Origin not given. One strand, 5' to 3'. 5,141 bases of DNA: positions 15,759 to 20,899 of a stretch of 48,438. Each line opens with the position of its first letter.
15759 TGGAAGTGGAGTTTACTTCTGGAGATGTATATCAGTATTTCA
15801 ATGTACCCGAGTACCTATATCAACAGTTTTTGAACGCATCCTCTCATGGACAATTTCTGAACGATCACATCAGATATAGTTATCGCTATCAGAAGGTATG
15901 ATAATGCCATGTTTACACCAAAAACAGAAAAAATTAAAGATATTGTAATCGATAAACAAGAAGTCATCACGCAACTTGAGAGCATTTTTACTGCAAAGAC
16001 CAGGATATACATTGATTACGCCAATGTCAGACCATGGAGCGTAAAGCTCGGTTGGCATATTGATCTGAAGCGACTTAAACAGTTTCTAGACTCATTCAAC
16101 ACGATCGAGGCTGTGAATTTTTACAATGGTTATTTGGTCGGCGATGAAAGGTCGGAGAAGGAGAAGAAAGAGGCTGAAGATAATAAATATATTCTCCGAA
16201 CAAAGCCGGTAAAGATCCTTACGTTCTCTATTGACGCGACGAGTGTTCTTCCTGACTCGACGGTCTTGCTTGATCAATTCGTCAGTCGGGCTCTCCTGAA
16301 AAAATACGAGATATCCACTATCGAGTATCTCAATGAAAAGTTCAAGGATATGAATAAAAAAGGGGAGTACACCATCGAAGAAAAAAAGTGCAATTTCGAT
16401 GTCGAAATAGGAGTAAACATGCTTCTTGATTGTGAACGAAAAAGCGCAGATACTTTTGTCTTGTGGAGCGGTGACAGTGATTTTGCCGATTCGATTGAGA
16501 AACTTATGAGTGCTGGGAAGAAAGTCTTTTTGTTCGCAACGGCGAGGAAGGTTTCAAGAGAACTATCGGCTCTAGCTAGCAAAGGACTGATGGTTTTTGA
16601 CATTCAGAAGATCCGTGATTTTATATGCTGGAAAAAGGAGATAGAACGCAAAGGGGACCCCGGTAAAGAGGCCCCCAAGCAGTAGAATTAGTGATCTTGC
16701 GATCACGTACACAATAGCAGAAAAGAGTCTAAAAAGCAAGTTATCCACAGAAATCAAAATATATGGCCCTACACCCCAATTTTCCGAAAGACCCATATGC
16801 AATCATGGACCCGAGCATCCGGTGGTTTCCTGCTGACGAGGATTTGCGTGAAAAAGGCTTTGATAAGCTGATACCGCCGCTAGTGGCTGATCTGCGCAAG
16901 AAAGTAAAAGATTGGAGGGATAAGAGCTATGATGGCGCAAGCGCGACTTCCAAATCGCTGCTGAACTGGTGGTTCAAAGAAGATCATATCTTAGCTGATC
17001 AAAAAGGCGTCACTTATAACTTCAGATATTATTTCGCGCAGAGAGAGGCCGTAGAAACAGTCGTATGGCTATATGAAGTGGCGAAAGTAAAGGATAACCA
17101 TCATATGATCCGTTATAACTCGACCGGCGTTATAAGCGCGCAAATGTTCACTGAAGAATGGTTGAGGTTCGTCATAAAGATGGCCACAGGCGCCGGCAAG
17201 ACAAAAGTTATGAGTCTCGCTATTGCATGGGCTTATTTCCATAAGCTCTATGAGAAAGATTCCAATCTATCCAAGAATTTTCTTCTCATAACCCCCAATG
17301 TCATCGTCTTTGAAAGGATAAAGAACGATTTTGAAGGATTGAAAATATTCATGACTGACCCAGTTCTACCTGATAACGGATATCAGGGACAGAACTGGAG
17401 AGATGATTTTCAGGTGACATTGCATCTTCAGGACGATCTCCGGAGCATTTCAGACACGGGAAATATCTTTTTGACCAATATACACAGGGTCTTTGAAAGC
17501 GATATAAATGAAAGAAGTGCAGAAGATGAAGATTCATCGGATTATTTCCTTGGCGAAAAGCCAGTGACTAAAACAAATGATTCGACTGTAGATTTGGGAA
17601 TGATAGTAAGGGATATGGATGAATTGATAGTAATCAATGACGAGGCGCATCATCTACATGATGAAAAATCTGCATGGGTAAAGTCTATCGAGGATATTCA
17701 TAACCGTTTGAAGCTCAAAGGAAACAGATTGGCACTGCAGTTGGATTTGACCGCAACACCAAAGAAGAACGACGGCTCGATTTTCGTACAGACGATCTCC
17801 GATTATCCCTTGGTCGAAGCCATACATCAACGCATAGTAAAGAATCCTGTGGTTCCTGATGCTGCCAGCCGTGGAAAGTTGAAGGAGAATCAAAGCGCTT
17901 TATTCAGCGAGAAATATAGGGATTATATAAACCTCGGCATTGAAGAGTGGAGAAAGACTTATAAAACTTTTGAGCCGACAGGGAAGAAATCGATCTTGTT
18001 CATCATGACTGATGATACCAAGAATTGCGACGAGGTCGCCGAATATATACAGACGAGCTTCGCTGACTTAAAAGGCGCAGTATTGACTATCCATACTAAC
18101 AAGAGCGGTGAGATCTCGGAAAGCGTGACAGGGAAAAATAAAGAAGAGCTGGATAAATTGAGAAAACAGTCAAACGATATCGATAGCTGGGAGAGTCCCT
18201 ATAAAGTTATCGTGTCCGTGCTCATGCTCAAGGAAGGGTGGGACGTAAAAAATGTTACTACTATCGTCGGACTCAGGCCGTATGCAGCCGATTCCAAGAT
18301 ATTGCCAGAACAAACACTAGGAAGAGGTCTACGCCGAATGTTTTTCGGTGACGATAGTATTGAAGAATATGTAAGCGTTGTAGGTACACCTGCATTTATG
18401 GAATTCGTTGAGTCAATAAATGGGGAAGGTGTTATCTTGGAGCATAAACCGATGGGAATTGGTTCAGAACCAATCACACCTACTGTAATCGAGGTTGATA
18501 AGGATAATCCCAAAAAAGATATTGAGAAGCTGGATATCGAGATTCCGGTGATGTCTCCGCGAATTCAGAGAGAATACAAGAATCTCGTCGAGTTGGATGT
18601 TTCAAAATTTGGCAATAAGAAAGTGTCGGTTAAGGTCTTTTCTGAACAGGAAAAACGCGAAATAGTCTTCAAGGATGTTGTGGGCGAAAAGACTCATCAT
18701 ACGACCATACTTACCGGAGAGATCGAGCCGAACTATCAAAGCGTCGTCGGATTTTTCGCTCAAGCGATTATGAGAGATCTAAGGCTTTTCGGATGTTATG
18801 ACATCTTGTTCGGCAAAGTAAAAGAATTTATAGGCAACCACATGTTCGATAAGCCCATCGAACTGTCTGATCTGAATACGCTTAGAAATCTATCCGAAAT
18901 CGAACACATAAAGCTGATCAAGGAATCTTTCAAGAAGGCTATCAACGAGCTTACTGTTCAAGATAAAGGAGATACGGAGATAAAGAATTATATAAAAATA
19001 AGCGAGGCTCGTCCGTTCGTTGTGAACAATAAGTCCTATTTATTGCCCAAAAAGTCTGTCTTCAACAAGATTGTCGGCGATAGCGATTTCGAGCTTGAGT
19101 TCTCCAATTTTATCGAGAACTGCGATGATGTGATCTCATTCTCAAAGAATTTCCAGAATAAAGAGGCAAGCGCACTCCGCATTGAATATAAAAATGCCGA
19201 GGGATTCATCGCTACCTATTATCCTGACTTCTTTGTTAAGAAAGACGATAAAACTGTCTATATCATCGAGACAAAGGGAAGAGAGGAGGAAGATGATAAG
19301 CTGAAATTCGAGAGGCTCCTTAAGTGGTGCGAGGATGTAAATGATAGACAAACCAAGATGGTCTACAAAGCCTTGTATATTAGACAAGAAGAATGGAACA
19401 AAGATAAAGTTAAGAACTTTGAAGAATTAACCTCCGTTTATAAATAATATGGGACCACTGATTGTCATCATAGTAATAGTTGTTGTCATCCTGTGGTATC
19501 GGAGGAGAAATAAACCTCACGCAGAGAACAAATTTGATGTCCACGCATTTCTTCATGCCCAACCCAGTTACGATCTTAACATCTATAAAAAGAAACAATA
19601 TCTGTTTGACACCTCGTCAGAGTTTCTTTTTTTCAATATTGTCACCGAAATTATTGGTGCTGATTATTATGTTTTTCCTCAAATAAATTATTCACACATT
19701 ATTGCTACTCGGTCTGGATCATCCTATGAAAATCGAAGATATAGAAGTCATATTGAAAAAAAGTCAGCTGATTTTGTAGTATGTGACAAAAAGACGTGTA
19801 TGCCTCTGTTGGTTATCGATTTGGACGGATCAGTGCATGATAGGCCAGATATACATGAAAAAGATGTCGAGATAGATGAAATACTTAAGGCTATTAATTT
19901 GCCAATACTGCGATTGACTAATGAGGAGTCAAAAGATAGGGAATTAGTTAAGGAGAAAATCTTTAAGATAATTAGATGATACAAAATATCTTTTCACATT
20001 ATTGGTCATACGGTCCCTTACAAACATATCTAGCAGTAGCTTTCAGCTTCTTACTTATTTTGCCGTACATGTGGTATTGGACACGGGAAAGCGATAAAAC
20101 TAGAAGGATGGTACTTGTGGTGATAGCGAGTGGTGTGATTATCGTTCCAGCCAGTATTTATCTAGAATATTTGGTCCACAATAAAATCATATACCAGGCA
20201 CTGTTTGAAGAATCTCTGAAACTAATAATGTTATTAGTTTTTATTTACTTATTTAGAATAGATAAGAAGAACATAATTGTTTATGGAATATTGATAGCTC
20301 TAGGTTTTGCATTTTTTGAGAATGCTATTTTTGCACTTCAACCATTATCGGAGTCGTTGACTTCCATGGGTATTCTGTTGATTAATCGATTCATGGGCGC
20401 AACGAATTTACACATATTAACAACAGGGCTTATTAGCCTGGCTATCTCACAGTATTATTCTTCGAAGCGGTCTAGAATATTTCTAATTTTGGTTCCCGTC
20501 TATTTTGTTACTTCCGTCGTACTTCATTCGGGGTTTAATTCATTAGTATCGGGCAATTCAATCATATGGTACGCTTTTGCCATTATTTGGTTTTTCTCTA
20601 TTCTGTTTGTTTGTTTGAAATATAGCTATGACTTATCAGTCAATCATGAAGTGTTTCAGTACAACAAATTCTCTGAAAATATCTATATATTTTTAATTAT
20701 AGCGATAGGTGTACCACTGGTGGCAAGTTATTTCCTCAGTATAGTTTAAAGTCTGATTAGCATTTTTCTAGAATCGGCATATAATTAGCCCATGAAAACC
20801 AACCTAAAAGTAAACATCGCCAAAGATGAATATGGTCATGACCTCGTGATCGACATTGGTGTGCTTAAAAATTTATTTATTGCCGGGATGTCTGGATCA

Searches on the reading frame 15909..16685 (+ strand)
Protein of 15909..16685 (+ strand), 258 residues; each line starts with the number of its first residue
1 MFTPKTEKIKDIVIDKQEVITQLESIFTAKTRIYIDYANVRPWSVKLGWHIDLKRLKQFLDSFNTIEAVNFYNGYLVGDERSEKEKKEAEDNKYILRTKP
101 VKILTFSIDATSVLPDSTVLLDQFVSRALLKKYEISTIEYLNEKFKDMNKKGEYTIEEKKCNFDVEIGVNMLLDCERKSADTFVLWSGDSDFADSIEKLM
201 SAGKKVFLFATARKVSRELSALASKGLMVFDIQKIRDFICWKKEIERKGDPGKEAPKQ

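Call 71: search_protein_families(library=pfam, proteins=[window:15909-16685:+], max_evalue=0.00001)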
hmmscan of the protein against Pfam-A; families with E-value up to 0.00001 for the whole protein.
window:15909-16685:+ (258 aa): 1 family
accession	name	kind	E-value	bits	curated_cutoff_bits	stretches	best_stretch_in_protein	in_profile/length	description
PF01936.24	NYN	-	1.3e-14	55.3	24.2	1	144-223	50-138/145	NYN domain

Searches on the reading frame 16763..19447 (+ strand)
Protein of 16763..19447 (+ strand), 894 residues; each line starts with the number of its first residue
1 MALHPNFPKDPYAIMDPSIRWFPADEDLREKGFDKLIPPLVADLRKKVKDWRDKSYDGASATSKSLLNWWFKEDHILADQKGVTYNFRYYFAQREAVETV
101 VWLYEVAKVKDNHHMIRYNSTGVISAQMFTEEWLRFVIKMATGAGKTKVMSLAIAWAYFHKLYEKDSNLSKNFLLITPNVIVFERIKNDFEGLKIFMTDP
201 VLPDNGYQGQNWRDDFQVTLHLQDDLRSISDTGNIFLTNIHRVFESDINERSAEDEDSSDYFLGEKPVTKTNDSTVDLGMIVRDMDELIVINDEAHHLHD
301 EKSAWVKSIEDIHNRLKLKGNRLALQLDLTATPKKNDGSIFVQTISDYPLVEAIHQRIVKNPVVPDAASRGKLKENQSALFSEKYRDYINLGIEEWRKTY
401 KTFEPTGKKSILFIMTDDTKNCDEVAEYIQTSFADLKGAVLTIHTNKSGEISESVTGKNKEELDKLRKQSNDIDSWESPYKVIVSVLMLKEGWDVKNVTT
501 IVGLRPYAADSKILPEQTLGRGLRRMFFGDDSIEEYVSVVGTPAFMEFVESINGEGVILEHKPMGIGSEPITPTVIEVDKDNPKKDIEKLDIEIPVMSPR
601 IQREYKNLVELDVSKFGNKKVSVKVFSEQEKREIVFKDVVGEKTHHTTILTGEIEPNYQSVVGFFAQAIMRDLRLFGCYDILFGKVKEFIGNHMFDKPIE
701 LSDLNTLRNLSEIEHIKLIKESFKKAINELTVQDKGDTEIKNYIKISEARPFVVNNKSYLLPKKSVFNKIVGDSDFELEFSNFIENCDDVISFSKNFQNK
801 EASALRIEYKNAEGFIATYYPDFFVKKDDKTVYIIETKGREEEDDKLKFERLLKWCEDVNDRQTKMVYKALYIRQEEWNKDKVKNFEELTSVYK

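Call 72: search_protein_families(library=pfam, proteins=[window:16763-19447:+], max_evalue=0.00001)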
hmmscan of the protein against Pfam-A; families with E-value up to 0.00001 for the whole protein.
window:16763-19447:+ (894 aa): 1 family
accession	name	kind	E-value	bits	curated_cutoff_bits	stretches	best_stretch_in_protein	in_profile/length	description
PF04851.21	ResIII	-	4.9e-19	69.3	22.5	1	93-334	8-163/164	Type III restriction enzyme, res subunit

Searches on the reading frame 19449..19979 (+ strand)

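Call 72: search_protein_families(library=pfam, proteins=[window:19449-19979:+], max_evalue=0.00001)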
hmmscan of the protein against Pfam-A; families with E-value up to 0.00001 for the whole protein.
window:19449-19979:+ (176 aa): 2 families
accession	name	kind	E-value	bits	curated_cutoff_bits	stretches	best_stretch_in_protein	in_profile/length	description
PF10881.14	DUF2726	-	7.7e-22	77.8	24.7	1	55-173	6-125/126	Protein of unknown function (DUF2726)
PF04480.18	DUF559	-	1.6e-06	28.3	20.6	1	102-175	41-108/109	Protein of unknown function (DUF559)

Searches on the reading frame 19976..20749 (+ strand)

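Call 72: search_protein_families(library=pfam, proteins=[window:19976-20749:+], max_evalue=0.00001)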
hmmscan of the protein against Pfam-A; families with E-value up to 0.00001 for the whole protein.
window:19976-20749:+ (257 aa): 1 family
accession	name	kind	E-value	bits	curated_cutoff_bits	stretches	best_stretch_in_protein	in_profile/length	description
PF13367.11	PrsW-protease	-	1.5e-15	57.7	23.5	1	70-210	46-193/196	PrsW family intramembrane metalloprotease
